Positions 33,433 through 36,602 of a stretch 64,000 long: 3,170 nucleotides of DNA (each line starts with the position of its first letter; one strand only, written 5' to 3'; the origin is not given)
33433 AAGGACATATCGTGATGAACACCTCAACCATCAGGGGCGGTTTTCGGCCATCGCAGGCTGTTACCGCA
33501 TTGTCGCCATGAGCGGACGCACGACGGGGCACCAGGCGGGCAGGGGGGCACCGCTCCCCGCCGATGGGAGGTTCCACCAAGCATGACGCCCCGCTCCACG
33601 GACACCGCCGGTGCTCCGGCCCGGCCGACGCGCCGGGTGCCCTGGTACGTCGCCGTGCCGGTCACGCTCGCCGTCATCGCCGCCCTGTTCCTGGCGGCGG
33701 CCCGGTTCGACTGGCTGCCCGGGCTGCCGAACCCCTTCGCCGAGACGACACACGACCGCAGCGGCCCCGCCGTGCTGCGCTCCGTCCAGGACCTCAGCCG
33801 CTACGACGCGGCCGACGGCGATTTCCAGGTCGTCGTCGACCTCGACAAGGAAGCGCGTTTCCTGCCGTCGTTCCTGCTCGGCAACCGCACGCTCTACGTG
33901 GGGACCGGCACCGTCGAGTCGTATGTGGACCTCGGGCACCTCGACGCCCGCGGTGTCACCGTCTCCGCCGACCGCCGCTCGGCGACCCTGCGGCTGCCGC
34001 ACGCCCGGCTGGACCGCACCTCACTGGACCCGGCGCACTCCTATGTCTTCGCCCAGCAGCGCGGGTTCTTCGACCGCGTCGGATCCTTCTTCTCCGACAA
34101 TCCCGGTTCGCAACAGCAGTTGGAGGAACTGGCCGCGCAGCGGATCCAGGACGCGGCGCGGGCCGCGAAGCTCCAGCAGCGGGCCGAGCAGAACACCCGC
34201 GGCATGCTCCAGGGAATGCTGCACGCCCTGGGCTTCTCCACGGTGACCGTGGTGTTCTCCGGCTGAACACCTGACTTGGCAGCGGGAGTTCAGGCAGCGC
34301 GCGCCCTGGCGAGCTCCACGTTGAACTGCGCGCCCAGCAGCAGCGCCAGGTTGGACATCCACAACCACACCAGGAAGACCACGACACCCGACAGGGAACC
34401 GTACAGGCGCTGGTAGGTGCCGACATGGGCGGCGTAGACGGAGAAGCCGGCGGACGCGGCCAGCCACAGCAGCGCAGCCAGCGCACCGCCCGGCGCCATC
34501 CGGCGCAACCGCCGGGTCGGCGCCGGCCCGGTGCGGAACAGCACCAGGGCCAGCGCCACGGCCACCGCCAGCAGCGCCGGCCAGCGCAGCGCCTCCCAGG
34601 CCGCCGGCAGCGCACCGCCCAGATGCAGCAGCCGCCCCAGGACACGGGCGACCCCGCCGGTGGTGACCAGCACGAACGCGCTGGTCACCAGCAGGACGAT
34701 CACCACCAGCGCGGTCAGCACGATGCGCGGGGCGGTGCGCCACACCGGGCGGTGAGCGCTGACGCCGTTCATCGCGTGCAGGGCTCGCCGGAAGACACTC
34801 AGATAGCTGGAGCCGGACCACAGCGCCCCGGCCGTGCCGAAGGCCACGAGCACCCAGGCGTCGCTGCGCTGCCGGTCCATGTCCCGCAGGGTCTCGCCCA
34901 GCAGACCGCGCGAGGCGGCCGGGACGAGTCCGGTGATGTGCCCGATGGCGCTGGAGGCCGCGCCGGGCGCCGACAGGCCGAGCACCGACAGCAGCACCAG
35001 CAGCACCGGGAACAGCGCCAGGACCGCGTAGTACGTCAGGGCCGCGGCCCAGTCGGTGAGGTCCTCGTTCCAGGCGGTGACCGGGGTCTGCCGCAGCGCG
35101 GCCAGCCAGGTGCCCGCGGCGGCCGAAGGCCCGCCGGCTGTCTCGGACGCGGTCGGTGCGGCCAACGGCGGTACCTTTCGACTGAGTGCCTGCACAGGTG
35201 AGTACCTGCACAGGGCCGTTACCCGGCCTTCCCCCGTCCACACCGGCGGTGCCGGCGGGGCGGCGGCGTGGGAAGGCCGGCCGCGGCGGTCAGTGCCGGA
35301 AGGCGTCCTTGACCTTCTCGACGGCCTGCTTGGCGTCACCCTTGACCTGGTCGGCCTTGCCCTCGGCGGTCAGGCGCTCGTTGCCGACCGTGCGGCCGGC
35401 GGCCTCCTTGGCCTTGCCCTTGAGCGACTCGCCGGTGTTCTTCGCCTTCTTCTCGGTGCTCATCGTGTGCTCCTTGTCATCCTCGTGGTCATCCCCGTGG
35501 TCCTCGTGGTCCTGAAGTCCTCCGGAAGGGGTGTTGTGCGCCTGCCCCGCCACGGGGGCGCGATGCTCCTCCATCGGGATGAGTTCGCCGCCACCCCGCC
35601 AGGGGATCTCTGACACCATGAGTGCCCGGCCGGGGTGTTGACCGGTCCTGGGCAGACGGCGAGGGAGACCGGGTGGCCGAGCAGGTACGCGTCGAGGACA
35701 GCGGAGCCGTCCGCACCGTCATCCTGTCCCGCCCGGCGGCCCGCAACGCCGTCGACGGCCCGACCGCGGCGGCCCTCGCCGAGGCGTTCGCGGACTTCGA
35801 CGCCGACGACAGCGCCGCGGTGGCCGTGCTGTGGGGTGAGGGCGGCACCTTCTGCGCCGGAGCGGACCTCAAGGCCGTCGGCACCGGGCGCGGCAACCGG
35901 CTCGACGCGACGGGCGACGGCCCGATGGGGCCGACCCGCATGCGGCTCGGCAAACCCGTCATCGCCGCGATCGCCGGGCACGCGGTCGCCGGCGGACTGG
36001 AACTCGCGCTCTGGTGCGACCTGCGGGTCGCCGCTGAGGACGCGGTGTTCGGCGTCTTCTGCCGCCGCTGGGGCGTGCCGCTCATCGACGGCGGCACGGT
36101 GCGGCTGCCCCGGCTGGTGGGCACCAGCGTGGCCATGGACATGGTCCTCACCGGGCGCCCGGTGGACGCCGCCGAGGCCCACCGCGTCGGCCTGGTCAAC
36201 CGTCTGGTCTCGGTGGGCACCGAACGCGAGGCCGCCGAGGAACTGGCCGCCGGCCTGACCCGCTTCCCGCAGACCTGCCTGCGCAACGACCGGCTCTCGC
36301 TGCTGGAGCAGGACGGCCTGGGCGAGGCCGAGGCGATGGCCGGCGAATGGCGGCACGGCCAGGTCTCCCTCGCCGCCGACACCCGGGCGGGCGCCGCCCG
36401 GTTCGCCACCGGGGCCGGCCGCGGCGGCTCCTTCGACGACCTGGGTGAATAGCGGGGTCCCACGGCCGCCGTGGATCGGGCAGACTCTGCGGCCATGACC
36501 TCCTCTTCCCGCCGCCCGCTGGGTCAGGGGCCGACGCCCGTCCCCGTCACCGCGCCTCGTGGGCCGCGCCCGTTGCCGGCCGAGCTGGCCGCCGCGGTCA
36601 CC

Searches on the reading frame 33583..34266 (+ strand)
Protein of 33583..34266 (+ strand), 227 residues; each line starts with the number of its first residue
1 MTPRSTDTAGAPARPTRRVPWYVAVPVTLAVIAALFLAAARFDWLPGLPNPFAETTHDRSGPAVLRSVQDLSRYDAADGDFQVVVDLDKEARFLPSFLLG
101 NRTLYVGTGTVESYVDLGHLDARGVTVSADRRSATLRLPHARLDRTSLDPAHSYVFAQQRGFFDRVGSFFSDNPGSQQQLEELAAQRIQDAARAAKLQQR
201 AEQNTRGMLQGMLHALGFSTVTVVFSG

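Call 12: search_protein_families(library=pfam, proteins=[window:33583-34266:+], max_evalue=0.001)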
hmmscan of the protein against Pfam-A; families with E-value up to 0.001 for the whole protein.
window:33583-34266:+ (227 aa): 1 family
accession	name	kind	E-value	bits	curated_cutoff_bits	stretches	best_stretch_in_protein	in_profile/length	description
PF14014.11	DUF4230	-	5.8e-34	117.8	27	1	67-223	2-148/148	Protein of unknown function (DUF4230)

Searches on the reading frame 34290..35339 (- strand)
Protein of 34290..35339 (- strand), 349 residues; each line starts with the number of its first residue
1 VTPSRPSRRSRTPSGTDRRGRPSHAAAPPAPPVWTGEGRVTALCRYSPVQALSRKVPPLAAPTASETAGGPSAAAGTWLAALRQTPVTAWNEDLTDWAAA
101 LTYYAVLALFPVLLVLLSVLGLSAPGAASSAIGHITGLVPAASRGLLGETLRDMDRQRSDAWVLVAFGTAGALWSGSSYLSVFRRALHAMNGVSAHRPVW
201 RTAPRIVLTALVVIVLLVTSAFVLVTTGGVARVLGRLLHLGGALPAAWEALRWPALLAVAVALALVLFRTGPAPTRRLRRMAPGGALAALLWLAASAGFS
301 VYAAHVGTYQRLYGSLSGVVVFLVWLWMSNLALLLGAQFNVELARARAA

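Call 12: search_protein_families(library=pfam, proteins=[window:34290-35339:-], max_evalue=0.001)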
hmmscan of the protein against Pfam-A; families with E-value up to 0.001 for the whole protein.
window:34290-35339:- (349 aa): 1 family
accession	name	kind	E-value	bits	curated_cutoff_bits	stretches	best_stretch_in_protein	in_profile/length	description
PF03631.20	Virul_fac_BrkB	-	2.4e-54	185.2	33.7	1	91-346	2-258/259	Virulence factor BrkB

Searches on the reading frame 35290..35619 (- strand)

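Call 12: search_protein_families(library=pfam, proteins=[window:35290-35619:-], max_evalue=0.001)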
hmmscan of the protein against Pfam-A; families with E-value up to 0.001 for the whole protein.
window:35290-35619:- (109 aa): 1 family
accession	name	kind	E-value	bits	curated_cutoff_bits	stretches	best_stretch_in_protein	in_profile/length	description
PF05532.17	CsbD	-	5.3e-16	58.7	40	1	58-109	2-53/53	CsbD-like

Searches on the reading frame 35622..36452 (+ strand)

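Call 12: search_protein_families(library=pfam, proteins=[window:35622-36452:+], max_evalue=0.001)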
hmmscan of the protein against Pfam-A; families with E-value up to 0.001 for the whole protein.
window:35622-36452:+ (276 aa): 2 families
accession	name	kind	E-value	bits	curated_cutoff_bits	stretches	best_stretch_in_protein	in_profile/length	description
PF00378.25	ECH_1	-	1.2e-38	133.3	27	1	27-220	3-198/251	Enoyl-CoA hydratase/isomerase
PF16113.10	ECH_2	-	2.3e-17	64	27.2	1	30-210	1-186/335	Enoyl-CoA hydratase/isomerase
